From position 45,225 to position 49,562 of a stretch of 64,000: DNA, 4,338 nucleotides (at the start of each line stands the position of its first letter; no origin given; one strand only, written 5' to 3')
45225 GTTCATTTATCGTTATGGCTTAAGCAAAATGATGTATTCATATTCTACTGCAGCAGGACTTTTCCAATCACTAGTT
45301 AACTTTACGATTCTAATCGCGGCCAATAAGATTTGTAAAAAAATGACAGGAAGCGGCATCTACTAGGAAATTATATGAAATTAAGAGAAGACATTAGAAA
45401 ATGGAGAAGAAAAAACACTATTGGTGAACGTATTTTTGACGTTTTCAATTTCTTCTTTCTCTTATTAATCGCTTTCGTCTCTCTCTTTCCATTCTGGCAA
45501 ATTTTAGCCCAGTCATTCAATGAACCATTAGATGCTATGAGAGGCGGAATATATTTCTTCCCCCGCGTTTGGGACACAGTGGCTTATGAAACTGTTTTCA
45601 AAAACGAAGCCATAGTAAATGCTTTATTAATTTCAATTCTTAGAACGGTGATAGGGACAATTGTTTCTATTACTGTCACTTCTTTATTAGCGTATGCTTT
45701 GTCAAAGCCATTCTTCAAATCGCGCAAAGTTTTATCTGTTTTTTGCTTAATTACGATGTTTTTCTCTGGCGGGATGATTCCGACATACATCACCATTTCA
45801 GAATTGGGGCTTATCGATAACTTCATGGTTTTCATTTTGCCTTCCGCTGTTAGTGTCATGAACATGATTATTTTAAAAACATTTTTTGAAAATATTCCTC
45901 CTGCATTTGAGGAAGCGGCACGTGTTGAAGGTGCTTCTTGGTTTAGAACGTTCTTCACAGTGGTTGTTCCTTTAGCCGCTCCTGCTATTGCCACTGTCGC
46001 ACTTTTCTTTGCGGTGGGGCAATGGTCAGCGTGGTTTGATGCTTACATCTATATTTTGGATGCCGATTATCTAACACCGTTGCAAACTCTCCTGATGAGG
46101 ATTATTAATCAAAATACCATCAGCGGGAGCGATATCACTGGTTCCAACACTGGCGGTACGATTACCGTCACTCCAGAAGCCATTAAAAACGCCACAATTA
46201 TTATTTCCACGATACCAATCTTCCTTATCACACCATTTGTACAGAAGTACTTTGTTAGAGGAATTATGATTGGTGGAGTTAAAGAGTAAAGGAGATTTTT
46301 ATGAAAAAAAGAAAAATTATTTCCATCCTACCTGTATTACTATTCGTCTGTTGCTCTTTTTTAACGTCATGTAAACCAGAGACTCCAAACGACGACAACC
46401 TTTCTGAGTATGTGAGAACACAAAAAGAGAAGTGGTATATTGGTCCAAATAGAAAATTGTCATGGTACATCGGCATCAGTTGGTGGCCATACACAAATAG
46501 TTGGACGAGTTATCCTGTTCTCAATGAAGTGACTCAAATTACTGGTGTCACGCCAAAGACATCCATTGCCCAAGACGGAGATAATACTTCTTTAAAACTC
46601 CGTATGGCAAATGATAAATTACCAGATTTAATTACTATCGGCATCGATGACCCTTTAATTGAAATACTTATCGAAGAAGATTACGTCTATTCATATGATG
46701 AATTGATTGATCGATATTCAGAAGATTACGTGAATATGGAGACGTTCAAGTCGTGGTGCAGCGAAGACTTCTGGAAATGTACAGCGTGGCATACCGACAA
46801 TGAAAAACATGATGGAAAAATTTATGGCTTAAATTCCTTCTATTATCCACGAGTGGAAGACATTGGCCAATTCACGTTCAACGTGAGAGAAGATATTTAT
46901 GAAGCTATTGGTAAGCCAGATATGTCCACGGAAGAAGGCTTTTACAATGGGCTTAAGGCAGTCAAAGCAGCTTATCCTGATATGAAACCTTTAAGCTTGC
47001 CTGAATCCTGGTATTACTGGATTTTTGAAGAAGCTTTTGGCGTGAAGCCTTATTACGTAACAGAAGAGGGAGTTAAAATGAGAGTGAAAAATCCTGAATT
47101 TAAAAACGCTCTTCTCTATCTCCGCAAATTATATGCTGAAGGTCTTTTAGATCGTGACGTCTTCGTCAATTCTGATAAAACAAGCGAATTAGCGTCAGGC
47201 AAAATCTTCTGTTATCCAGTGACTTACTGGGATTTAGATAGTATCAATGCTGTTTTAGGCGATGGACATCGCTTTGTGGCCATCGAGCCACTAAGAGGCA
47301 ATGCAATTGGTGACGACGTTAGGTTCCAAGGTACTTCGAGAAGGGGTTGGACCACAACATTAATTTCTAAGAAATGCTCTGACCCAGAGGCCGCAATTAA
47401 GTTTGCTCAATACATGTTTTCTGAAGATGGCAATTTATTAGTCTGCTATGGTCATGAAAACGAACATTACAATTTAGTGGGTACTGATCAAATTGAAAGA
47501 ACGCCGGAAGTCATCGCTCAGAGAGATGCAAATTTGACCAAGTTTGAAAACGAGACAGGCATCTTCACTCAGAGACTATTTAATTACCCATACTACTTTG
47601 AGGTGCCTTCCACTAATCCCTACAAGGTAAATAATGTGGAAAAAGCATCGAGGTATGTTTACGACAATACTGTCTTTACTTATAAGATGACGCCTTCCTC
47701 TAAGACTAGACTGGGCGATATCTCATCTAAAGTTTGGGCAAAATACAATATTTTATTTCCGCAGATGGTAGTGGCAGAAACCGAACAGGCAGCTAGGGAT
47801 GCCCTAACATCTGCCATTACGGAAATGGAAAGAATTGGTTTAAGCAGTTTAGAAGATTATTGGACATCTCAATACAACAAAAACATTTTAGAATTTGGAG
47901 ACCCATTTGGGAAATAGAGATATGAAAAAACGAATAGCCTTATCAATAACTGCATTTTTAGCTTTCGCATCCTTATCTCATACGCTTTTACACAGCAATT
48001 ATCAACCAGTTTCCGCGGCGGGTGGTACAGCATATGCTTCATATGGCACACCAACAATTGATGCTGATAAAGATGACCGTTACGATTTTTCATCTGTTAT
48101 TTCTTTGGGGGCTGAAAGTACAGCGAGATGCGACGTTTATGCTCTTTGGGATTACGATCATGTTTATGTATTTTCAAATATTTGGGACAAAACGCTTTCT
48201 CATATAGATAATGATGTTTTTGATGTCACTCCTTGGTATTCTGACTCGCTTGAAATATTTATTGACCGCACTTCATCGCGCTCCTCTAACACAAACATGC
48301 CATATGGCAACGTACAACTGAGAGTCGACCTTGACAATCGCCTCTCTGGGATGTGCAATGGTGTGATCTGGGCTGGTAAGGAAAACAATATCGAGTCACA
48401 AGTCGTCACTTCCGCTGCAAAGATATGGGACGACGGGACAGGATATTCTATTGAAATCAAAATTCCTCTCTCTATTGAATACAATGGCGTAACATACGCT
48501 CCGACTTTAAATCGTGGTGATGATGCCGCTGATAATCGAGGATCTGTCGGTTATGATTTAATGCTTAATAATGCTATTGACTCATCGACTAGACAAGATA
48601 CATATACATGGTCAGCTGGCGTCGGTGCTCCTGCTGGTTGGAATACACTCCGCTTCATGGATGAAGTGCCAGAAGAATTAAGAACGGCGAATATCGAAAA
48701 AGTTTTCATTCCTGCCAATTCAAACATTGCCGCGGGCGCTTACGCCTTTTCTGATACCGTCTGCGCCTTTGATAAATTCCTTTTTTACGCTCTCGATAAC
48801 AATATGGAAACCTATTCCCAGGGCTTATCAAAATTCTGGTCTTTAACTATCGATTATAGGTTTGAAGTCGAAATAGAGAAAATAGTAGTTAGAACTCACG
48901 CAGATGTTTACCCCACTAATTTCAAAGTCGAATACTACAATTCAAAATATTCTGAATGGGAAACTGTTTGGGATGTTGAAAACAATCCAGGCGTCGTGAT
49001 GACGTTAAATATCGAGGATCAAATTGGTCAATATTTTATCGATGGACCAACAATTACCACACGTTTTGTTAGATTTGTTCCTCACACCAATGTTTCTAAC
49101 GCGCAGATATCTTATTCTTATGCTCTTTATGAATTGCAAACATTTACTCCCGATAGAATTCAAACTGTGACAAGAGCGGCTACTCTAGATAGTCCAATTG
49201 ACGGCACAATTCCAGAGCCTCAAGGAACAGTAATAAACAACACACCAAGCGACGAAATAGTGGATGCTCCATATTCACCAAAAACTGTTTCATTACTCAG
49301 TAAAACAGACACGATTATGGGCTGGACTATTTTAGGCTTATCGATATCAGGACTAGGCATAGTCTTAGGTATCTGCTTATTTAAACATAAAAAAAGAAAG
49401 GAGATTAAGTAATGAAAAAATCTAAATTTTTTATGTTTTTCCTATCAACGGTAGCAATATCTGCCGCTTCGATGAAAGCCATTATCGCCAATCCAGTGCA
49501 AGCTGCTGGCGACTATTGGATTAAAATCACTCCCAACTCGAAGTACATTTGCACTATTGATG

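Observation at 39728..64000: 24-kb glycan capture and utilisation island with an unusual architecture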

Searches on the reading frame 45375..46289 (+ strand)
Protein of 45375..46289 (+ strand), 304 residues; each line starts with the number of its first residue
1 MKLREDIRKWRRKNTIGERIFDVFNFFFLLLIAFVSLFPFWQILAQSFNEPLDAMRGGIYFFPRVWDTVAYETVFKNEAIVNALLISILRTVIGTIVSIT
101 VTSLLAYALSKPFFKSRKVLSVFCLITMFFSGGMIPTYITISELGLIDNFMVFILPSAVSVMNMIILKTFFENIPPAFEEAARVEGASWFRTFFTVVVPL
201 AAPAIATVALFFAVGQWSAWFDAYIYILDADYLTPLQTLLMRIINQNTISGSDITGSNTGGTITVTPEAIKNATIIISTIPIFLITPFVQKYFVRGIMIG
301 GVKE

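Call 5: search_protein_families(library=pfam, proteins=[window:45375-46289:+], max_evalue=0.01)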
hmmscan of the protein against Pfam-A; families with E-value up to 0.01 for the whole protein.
window:45375-46289:+ (304 aa): 1 family
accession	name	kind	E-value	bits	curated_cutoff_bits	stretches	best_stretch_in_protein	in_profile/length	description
PF00528.27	BPD_transp_1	-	5.2e-05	23.5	26.4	1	112-297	12-182/184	Binding-protein-dependent transport system inner membrane component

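Call 82: search_protein_families(library=ncbifam, proteins=[window:45375-46289:+], max_evalue=0.001)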
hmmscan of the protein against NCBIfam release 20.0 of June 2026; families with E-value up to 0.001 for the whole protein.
window:45375-46289:+ (304 aa): 14 families
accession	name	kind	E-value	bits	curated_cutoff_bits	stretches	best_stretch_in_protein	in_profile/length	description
NF040932.1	ABC_arch_GlcU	equivalog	7.7e-14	52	340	1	28-300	8-267/272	glucose ABC transporter permease GlcU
NF008210.0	PRK10973.1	equivalog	2.7e-11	43.7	297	1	19-298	6-277/281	sn-glycerol-3-phosphate ABC transporter permease UgpE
NF008231.0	PRK10998.1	equivalog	4.4e-09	36.3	261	1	83-304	84-296/296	maltose ABC transporter permease MalG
NF040839.1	tungstate_WtpB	equivalog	1.3e-07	31.6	340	1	72-210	34-187/251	tungstate ABC transporter permease WtpB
NF007047.0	PRK09500.1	equivalog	2.7e-07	30.5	326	1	26-208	8-188/257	spermidine/putrescine ABC transporter permease PotC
TIGR01581.1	Mo_ABC_porter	hypoth_equivalog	4.4e-07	29.6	210.3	1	163-207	118-162/225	ABC transporter permease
NF040733.1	ABC_perm_U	equivalog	8.7e-06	25.4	295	1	28-209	9-181/251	ABC transporter permease subunit SaoP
TIGR03262.1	PhnU2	equivalog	9.8e-06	24.5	593.25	0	167-215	428-476/546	putative 2-aminoethylphosphonate ABC transporter permease subunit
NF008208.0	PRK10971.1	equivalog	2e-05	24.2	415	0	79-227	55-218/277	sulfate/thiosulfate ABC transporter permease CysT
NF006939.0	PRK09421.1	equivalog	5.5e-05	22.7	262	0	79-213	22-159/230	molybdate ABC transporter permease subunit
NF007044.0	PRK09497.1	equivalog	7.4e-05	22.4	348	0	165-211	167-213/285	spermidine/putrescine ABC transporter permease PotB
TIGR02139.1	permease_CysT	equivalog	9.8e-05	22.1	246.1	0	71-215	39-202/265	sulfate ABC transporter permease subunit CysT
TIGR02141.1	modB_ABC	equivalog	0.00012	21.8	182.6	0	123-213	53-146/208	molybdate ABC transporter permease subunit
TIGR01097.1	PhnE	equivalog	0.00016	21.3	216.7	1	28-211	10-190/252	phosphonate ABC transporter, permease protein PhnE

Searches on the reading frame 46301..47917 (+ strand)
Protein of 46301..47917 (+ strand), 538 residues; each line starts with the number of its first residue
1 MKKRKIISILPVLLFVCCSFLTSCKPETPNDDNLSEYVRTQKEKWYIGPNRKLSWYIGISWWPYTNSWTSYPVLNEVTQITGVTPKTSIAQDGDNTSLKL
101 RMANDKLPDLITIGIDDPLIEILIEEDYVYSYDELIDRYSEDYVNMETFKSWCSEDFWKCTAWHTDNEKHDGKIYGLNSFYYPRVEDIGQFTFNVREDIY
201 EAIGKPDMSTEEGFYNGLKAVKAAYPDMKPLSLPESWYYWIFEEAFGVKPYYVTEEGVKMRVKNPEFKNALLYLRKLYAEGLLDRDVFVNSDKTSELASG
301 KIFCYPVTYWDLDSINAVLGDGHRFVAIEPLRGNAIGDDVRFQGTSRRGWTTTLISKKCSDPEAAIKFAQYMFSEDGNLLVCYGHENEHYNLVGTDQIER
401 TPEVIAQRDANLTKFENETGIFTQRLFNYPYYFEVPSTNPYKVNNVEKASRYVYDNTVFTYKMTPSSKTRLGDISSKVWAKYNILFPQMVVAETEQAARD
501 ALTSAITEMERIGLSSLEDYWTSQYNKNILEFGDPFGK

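Call 5: search_protein_families(library=pfam, proteins=[window:46301-47917:+], max_evalue=0.01)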
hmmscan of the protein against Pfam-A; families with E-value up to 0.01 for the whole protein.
window:46301-47917:+ (538 aa): 1 family
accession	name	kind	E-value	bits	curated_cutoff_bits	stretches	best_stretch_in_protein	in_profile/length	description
PF01547.30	SBP_bac_1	-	4e-05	24.2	26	0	237-377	163-305/307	Bacterial extracellular solute-binding protein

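Call 10: search_protein_families(library=ncbifam, proteins=[window:46301-47917:+], max_evalue=0.001)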
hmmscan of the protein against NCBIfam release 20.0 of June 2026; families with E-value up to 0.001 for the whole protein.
window:46301-47917:+ (538 aa): 0 families

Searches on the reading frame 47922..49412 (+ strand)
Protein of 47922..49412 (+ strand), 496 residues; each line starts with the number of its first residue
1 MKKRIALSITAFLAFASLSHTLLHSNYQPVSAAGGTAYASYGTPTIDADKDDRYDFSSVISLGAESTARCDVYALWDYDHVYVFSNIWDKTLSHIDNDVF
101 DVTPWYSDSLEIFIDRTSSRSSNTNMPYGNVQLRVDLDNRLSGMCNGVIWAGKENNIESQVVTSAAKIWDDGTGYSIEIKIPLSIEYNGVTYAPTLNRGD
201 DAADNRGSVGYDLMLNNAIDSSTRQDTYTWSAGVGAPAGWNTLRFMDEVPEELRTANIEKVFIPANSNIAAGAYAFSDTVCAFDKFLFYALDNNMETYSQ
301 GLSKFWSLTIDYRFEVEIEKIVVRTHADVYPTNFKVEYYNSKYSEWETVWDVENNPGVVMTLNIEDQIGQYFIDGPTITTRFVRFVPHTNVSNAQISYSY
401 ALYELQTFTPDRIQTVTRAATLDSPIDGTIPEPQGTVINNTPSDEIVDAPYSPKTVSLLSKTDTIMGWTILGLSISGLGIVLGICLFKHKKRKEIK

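Call 5: search_protein_families(library=pfam, proteins=[window:47922-49412:+], max_evalue=0.01)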
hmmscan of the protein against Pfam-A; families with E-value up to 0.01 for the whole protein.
window:47922-49412:+ (496 aa): 2 families
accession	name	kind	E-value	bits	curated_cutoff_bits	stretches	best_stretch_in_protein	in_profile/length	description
PF06452.16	CBM9_1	-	5.1e-16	59.5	23.4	1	66-235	29-168/185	Carbohydrate family 9 binding domain-like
PF00754.31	F5_F8_type_C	-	7.3e-05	23.3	28.2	1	290-395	17-120/127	F5/8 type C domain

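Call 55: search_solved_structures(query=window:47922-49412:+, max_evalue=0.01)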
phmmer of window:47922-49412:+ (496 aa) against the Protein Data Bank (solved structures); distinct sequences matched with E-value up to 0.01: 2.
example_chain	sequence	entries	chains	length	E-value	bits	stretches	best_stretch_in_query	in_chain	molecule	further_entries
1i82_A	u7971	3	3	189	3.3e-07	32.8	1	37-122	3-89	ENDO-1,4-BETA-XYLANASE A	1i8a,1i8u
7nwn_AAA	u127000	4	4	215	1.3e-05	27.6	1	34-123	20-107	Beta-xylanase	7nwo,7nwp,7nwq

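Call 82: search_protein_families(library=ncbifam, proteins=[window:47922-49412:+], max_evalue=0.001)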
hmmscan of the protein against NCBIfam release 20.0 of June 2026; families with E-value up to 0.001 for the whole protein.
window:47922-49412:+ (496 aa): 0 families
